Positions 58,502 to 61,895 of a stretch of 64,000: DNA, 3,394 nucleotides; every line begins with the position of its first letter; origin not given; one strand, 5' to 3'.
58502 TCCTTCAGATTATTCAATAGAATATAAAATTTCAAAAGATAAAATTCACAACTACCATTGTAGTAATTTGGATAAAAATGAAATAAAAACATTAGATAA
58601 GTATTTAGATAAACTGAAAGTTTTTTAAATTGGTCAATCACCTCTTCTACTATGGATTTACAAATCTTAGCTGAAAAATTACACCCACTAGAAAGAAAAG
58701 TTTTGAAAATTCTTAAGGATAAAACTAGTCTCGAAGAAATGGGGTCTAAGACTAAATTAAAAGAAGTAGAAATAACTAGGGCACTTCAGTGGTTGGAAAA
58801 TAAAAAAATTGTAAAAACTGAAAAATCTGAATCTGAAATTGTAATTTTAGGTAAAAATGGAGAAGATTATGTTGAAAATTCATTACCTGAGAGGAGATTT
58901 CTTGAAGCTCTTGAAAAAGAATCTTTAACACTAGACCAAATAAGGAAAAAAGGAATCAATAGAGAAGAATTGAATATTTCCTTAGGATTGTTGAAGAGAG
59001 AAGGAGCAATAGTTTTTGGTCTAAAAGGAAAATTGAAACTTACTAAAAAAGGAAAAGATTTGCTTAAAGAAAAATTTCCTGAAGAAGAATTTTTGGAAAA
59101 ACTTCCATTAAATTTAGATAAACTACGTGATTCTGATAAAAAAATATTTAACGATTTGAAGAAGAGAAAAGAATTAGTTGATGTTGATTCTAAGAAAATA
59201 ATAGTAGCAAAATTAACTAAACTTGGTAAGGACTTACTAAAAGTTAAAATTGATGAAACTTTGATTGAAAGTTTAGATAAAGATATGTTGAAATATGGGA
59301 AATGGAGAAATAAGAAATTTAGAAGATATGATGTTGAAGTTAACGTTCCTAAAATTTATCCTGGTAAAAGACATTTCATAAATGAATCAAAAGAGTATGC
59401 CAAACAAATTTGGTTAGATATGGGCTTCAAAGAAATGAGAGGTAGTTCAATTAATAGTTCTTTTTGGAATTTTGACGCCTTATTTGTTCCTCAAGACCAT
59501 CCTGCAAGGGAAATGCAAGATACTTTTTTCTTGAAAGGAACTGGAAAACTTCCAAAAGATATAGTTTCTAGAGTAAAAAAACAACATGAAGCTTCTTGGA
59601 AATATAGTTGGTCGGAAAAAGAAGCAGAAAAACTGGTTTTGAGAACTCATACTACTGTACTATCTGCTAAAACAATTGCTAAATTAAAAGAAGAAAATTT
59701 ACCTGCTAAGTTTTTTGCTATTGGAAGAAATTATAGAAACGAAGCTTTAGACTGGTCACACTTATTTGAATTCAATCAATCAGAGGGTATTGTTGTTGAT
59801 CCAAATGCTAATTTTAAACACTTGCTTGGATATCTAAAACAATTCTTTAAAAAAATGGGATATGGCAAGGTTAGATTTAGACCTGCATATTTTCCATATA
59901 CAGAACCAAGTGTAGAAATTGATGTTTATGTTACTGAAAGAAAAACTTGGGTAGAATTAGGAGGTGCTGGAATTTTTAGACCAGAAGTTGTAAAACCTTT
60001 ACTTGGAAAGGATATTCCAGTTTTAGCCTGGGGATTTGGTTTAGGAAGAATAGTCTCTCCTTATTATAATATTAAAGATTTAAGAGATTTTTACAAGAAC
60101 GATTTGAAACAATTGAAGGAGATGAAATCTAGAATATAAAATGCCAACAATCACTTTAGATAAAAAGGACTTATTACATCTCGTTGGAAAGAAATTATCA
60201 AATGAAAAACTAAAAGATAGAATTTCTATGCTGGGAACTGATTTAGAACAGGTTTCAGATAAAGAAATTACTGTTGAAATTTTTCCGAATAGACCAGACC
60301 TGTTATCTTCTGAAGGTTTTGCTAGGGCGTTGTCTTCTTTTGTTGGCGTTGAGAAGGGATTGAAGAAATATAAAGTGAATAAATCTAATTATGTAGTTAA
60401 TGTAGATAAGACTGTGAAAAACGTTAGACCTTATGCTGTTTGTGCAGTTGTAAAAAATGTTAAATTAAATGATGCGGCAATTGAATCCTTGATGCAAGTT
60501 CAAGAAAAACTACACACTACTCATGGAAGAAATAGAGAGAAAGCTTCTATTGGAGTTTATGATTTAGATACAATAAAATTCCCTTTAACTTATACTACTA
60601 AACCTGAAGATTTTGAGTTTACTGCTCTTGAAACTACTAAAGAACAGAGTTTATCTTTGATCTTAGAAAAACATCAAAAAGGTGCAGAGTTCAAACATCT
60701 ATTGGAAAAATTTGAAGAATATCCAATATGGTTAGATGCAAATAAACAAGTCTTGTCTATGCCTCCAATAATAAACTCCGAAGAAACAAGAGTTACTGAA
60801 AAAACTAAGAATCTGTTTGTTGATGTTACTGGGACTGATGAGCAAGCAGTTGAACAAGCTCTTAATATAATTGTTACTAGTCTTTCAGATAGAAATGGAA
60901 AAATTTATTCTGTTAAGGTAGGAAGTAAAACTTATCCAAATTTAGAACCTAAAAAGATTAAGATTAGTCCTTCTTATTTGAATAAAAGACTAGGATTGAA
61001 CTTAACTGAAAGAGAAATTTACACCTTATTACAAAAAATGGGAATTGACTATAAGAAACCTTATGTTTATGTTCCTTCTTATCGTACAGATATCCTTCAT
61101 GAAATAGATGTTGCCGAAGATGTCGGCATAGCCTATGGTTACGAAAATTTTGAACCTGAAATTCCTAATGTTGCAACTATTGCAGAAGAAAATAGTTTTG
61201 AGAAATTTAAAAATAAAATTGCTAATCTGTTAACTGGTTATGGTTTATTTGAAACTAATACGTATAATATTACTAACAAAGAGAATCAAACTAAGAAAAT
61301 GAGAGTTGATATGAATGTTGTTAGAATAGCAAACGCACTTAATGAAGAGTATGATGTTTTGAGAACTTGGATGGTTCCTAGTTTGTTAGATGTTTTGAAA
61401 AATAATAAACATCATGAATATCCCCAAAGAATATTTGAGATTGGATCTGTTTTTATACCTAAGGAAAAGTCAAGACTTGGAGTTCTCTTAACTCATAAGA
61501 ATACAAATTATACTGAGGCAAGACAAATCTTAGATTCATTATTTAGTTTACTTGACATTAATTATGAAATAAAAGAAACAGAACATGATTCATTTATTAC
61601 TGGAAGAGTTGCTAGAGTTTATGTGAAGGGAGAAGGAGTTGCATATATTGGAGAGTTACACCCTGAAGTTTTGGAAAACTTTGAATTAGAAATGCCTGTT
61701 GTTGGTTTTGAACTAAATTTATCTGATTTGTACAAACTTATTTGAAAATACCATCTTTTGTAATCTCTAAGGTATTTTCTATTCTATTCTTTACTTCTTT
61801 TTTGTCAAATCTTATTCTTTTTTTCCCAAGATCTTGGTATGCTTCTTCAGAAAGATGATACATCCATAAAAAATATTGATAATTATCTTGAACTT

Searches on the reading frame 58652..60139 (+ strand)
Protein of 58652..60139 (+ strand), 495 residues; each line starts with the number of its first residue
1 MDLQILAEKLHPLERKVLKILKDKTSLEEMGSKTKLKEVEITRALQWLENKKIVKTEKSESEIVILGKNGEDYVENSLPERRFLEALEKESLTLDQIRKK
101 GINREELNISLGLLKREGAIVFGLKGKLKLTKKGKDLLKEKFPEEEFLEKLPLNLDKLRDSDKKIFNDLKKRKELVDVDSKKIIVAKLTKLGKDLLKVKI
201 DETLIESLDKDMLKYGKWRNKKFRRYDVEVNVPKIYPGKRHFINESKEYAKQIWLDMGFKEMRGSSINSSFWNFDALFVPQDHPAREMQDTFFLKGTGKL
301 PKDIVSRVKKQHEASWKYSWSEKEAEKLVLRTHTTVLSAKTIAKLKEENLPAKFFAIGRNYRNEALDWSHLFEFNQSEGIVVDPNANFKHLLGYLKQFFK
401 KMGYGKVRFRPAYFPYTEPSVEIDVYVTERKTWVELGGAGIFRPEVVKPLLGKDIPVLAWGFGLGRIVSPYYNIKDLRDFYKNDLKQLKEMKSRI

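Call 56: search_protein_families(library=pfam, proteins=[window:58652-60139:+], max_evalue=0.0001)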
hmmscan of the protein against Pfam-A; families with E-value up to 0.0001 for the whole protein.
window:58652-60139:+ (495 aa): 1 family
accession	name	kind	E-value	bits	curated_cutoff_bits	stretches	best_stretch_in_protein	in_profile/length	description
PF01409.25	tRNA-synt_2d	-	9.7e-83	277.8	19.8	1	226-490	2-245/246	tRNA synthetases class II core domain (F)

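Call 57: find_homologous_proteins(query=window:58652-60139:+, max_evalue=1e-30)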
Query window:58652-60139:+ (495 aa): 8000 proteins with E <= 1e-30 among 8000 candidates; the best 120 are listed.
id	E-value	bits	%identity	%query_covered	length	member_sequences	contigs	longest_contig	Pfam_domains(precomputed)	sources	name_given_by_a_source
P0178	0.0e+0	1090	100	100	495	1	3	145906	PF01409.26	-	-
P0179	0.0e+0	1022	93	100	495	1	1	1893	PF01409.26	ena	-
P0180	3.8e-296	1001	90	100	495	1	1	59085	PF01409.26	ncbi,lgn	-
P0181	1.6e-288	976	87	100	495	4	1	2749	PF01409.26,PF00587.31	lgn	-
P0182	2.4e-279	945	84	100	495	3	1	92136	PF01409.26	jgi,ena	-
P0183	7.7e-233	792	71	99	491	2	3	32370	PF01409.26,PF10771.16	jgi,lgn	-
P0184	3.4e-227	773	71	100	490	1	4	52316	PF01409.26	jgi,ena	jgi:phenylalanyl-tRNA synthetase alpha chain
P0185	1.0e-225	768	71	100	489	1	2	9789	PF01409.26,PF10771.16,PF00587.31,PF00152.26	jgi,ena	-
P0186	6.6e-225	766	71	100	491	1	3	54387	PF01409.26,PF00587.31,PF00152.26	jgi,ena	-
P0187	7.1e-222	756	70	100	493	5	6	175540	PF01409.26,PF00587.31,PF00152.26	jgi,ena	jgi:phenylalanyl-tRNA synthetase alpha chain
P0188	2.4e-221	754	69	100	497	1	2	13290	PF01409.26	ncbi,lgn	-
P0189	1.0e-215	735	65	100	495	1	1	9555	PF01409.26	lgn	-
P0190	8.3e-215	732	66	100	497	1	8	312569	PF01409.26,PF10771.16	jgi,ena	-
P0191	1.1e-214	732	66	100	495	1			PF01409.26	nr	nr:phenylalanine--tRNA ligase subunit alpha [Nanoarchaeum sp.]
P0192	3.3e-214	730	68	99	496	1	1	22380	PF01409.26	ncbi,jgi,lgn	-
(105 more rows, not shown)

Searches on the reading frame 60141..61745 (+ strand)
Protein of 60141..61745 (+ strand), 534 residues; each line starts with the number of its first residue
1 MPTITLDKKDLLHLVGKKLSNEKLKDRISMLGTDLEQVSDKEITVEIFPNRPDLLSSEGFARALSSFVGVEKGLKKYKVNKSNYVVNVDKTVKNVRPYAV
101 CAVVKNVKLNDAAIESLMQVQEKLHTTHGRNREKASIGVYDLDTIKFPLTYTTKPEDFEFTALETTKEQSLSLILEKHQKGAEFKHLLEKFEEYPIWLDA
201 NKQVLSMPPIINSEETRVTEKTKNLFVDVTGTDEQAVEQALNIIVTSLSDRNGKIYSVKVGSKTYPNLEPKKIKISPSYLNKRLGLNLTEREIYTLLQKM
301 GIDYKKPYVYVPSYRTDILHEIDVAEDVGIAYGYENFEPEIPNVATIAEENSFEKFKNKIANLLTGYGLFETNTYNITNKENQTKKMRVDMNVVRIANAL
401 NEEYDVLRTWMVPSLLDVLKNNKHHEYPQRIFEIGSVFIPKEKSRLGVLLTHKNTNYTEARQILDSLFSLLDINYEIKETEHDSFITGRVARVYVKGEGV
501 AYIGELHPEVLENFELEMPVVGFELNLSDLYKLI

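Call 56: search_protein_families(library=pfam, proteins=[window:60141-61745:+], max_evalue=0.0001)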
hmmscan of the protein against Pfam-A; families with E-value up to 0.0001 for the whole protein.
window:60141-61745:+ (534 aa): 4 families
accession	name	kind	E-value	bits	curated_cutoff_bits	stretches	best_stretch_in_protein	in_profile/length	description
PF17759.6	tRNA_synthFbeta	-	7.5e-47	160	22.4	1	341-527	5-214/214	Phenylalanyl tRNA synthetase beta chain CLM domain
PF03484.21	B5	-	1.8e-23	82.9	28.6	1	273-334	1-67/67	tRNA synthetase B5 domain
PF18262.7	PhetRS_B1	-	4.2e-12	46.6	26.8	1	1-68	1-81/83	Phe-tRNA synthetase beta subunit B1 domain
PF03483.22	B3_4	-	4.9e-11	43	29.3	1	112-240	33-135/174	B3/4 domain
